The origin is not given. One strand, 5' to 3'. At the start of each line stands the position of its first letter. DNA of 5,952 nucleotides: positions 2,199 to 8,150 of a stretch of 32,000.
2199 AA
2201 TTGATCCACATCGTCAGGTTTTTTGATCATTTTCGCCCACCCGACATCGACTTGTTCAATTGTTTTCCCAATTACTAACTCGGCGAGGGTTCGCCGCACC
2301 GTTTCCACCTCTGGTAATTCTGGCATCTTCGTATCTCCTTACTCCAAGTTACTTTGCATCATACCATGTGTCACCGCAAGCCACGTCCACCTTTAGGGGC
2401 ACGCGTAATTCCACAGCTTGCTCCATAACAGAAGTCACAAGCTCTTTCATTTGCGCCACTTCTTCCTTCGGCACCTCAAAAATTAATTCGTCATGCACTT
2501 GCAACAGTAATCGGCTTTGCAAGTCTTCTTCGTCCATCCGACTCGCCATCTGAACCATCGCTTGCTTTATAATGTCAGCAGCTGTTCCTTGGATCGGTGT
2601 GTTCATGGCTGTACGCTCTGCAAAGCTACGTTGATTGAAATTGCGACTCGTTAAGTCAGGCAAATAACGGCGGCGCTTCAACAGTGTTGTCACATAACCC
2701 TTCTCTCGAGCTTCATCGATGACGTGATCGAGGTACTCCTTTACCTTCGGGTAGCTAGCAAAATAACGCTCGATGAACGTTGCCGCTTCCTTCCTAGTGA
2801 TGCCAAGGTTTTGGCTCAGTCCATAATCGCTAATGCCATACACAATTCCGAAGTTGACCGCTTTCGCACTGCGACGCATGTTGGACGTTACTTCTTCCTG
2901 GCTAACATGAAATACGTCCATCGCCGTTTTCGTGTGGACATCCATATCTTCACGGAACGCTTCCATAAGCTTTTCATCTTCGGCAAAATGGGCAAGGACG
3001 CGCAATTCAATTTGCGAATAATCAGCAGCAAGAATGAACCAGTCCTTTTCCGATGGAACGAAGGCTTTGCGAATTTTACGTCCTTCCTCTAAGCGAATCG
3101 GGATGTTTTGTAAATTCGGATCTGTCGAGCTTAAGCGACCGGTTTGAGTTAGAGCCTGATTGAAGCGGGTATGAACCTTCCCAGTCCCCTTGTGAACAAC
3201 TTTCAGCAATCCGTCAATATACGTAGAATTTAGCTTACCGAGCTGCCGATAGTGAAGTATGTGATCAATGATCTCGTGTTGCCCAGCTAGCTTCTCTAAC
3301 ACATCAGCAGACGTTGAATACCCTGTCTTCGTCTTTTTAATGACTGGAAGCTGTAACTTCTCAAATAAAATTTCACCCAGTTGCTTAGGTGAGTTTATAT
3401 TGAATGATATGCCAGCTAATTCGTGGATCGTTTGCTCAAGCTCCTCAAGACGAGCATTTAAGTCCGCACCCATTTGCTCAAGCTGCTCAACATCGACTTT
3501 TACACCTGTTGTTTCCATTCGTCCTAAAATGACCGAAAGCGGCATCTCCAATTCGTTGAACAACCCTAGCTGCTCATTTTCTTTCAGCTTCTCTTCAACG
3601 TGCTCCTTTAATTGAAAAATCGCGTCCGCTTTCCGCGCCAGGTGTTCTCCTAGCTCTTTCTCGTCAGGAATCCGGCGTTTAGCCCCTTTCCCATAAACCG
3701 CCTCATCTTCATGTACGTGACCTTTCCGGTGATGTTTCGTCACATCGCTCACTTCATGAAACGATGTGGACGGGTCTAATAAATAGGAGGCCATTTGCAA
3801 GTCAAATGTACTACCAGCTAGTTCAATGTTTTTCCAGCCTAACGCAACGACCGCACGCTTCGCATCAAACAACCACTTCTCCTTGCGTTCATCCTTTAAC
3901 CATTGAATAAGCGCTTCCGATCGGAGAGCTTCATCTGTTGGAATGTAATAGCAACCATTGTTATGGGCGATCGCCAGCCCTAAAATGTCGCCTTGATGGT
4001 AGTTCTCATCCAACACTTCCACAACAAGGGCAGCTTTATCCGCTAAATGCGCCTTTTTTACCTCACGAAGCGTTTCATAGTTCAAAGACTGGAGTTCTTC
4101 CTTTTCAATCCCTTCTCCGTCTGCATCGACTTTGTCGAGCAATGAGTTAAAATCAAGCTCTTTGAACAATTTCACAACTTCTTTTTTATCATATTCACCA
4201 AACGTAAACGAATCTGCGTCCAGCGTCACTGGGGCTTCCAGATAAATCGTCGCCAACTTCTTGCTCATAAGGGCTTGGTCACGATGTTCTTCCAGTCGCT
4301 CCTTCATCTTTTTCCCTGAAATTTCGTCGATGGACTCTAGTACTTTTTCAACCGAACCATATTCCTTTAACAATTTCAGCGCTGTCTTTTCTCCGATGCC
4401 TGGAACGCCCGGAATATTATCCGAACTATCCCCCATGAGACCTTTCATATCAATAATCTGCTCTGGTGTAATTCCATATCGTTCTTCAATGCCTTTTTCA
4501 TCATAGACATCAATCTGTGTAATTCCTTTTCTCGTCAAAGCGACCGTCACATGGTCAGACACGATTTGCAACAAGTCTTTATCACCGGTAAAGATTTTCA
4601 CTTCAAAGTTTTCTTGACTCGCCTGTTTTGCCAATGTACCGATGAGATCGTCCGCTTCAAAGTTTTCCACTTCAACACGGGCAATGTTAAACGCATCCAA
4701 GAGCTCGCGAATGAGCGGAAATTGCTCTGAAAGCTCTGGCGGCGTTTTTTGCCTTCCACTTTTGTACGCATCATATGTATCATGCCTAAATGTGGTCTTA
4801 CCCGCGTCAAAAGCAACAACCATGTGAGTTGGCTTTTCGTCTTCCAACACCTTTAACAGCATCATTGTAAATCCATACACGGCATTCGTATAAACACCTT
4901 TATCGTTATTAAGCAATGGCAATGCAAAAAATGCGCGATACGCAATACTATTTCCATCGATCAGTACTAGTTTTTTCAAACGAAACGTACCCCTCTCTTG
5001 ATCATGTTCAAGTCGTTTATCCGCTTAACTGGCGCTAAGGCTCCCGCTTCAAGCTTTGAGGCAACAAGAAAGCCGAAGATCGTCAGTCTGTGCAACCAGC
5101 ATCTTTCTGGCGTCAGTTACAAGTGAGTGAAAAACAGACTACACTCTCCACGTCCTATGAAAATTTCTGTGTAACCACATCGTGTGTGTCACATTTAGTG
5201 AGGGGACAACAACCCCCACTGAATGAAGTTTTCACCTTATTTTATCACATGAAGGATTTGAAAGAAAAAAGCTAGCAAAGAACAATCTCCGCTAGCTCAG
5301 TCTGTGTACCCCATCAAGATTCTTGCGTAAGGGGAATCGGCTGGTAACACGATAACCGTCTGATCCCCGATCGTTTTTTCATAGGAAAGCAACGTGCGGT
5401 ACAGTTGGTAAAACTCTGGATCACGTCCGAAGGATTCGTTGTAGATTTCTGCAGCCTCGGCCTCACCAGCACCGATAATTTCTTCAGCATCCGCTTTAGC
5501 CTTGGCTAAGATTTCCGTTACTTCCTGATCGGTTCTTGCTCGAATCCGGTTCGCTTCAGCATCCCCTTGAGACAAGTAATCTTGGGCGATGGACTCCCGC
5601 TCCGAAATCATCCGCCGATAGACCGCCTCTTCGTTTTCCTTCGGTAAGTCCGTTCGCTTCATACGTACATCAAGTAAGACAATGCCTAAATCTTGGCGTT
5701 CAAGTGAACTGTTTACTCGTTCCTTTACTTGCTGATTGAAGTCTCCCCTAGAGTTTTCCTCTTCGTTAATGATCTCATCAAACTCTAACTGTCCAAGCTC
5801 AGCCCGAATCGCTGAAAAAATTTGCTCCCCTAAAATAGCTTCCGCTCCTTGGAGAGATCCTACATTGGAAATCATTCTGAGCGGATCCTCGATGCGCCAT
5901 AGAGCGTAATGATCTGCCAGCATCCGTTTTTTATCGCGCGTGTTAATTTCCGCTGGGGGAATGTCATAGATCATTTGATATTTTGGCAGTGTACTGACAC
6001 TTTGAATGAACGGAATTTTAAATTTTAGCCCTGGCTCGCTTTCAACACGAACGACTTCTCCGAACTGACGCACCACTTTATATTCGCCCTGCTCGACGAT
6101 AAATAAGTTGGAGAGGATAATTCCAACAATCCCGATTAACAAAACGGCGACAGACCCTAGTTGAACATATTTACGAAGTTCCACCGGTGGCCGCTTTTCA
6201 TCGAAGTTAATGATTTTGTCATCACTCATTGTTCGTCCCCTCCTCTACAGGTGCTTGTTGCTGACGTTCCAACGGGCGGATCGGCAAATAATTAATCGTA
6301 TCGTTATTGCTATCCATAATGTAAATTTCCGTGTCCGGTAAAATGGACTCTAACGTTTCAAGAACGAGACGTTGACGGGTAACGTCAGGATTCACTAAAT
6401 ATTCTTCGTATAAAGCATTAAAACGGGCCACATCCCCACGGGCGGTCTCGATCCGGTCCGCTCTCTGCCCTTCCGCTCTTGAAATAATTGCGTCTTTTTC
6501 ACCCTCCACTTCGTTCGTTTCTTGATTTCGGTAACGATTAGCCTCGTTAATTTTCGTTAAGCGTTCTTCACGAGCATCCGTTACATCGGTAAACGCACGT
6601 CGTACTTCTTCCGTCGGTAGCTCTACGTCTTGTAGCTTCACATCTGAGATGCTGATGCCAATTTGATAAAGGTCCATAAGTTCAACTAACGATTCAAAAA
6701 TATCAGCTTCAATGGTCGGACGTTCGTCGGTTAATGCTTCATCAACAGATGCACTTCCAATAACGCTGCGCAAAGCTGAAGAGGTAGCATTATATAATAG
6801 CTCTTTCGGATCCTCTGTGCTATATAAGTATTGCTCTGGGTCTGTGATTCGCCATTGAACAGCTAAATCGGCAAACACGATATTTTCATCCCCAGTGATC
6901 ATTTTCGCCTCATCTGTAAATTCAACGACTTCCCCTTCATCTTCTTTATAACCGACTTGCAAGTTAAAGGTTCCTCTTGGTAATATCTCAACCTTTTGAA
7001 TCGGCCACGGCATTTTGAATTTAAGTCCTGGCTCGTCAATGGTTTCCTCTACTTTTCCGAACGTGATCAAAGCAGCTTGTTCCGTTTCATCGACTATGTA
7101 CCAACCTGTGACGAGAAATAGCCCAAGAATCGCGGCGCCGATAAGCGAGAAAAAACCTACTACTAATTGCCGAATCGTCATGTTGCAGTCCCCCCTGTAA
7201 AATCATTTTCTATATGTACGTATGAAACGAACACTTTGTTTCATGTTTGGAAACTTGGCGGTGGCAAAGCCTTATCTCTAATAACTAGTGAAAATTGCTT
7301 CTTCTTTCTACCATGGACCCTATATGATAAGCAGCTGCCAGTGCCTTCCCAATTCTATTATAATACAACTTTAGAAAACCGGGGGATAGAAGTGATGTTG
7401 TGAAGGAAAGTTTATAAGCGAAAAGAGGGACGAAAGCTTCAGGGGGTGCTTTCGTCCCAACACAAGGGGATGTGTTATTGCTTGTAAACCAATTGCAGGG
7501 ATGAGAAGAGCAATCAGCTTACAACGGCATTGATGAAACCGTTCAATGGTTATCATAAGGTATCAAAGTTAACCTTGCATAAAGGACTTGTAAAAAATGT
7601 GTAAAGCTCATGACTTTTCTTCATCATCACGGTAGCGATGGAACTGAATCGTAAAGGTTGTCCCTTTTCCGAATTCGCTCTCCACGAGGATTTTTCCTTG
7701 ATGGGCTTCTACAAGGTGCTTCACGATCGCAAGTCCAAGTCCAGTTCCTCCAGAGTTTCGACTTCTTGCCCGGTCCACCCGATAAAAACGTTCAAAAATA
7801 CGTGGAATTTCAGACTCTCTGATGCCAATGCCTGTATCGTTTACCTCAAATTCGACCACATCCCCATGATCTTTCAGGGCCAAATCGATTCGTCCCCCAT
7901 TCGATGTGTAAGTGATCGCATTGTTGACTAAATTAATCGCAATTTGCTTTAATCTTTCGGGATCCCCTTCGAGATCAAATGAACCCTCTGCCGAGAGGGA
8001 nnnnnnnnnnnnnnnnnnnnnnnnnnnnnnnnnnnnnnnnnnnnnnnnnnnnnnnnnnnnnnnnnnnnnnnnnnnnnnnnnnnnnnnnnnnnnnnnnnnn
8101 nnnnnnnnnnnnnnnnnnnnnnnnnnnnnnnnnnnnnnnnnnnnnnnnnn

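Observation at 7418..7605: Textbook Pho box directly after the phoR stop drives a ~125-nt ORF-free, terminator-capped transcript with two C-rich loops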

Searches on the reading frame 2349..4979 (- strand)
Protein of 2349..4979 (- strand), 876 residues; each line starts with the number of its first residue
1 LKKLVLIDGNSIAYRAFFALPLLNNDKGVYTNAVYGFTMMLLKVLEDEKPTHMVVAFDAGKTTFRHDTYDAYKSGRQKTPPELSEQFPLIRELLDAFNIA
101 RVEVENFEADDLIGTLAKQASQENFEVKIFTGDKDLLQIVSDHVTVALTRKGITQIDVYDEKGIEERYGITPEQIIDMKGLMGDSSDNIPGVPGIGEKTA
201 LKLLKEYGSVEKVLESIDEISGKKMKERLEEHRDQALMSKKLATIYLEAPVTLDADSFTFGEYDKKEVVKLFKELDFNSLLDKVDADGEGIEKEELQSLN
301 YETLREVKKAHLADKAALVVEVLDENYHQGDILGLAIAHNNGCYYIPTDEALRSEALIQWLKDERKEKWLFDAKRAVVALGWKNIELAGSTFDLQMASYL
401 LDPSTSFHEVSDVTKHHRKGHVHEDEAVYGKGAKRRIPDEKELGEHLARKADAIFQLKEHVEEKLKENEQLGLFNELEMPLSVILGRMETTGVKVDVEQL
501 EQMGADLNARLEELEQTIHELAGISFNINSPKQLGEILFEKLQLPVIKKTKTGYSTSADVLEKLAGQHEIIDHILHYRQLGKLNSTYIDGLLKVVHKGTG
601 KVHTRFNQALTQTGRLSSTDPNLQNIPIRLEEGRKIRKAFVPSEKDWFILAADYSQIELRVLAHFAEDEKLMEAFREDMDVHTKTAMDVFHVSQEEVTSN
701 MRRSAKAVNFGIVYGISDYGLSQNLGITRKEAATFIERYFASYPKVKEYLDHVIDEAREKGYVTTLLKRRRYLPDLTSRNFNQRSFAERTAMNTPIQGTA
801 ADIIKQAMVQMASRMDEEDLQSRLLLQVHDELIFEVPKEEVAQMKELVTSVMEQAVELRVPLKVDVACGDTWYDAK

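Call 5: search_protein_families(library=pfam, proteins=[window:2349-4979:-])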
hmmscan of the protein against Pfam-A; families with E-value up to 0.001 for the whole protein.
window:2349-4979:- (876 aa): 5 families
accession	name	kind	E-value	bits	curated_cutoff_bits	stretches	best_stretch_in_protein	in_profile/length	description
PF00476.26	DNA_pol_A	-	2.7e-175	583.3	34.3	1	498-874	2-381/381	DNA polymerase family A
PF02739.22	5_3_exonuc_N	-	5.1e-63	212.1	34.3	1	3-169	1-164/164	5'-3' exonuclease, N-terminal resolvase-like domain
PF22619.2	DNA_polI_exo1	-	5.7e-54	182.2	27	1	318-457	1-140/140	DNA polymerase I, ribonuclease H-like domain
PF01367.25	5_3_exonuc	-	1.6e-37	128.3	40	1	170-265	1-96/97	5'-3' exonuclease, C-terminal SAM fold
PF14520.12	HHH_5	-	0.0003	21.6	27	0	191-216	6-32/57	Helix-hairpin-helix domain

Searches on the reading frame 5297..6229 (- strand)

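Call 5: search_protein_families(library=pfam, proteins=[window:5297-6229:-])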
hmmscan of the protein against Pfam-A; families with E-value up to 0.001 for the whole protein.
window:5297-6229:- (310 aa): 1 family
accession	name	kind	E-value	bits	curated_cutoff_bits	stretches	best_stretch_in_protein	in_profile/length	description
PF01145.31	Band_7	-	2.4e-31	109.6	23.6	1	43-223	1-166/176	SPFH domain / Band 7 family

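Call 71: search_protein_families(library=ncbifam, proteins=[window:5297-6229:-], max_evalue=0.00001)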
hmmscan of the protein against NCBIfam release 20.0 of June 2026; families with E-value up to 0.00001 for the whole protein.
window:5297-6229:- (310 aa): 4 families
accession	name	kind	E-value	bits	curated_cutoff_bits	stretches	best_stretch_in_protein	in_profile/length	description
TIGR01932.1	hflC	equivalog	2.6e-64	217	134.4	2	166-304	179-316/318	protease modulator HflC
NF008259.0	PRK11029.1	equivalog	2.9e-53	181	427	2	180-305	200-326/334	protease modulator HflC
TIGR01933.1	hflK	equivalog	2e-18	66.8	159.4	1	43-261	2-211/261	FtsH protease activity modulator HflK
NF008181.0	PRK10930.1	equivalog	2.9e-14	52.7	660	1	22-258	81-304/419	FtsH protease activity modulator HflK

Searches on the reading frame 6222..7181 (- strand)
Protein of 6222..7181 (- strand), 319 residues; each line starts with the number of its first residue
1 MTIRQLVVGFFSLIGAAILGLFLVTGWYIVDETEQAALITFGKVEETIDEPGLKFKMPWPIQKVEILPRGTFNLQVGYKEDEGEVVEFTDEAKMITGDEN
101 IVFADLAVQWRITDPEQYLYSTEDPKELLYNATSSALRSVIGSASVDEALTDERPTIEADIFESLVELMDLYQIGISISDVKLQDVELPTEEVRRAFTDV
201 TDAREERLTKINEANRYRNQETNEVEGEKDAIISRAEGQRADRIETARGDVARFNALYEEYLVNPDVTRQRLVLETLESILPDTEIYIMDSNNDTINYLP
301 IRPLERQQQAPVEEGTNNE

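Call 5: search_protein_families(library=pfam, proteins=[window:6222-7181:-])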
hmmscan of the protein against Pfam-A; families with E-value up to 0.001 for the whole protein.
window:6222-7181:- (319 aa): 1 family
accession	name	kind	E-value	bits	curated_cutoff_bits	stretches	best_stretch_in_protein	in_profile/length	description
PF01145.31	Band_7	-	8.6e-25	88.2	23.6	1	29-215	2-173/176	SPFH domain / Band 7 family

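Call 71: search_protein_families(library=ncbifam, proteins=[window:6222-7181:-], max_evalue=0.00001)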
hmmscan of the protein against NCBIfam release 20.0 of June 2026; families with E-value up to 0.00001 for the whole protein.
window:6222-7181:- (319 aa): 4 families
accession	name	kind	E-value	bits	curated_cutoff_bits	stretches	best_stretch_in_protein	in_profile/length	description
TIGR01933.1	hflK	equivalog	5.7e-69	232.4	159.4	1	28-301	2-260/261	FtsH protease activity modulator HflK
NF008181.0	PRK10930.1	equivalog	2.9e-53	181.2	660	1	12-317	82-371/419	FtsH protease activity modulator HflK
TIGR01932.1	hflC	equivalog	3.9e-18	65.3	134.4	1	17-155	10-145/318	protease modulator HflC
NF008259.0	PRK11029.1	equivalog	3.6e-11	42.6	427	1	18-165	11-155/334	protease modulator HflC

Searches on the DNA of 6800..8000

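Call 3: search_rna_families(source=window, start=6800, end=8000, threshold=evalue, max_evalue=10, show_alignments=3)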
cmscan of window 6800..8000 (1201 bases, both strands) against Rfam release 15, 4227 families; matches with E-value up to 10: 2.
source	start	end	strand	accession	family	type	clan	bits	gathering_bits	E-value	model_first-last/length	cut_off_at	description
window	7422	7486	-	RF02451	ncr1241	Gene; sRNA;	-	21.5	60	0.76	1-63/63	no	Bacillus sRNA ncr1241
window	7595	7653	-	RF00294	snoTBR17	Gene; snRNA; snoRNA; CD-box;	-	13.7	40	2.6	58-117/119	no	Small nucleolar RNA TBR17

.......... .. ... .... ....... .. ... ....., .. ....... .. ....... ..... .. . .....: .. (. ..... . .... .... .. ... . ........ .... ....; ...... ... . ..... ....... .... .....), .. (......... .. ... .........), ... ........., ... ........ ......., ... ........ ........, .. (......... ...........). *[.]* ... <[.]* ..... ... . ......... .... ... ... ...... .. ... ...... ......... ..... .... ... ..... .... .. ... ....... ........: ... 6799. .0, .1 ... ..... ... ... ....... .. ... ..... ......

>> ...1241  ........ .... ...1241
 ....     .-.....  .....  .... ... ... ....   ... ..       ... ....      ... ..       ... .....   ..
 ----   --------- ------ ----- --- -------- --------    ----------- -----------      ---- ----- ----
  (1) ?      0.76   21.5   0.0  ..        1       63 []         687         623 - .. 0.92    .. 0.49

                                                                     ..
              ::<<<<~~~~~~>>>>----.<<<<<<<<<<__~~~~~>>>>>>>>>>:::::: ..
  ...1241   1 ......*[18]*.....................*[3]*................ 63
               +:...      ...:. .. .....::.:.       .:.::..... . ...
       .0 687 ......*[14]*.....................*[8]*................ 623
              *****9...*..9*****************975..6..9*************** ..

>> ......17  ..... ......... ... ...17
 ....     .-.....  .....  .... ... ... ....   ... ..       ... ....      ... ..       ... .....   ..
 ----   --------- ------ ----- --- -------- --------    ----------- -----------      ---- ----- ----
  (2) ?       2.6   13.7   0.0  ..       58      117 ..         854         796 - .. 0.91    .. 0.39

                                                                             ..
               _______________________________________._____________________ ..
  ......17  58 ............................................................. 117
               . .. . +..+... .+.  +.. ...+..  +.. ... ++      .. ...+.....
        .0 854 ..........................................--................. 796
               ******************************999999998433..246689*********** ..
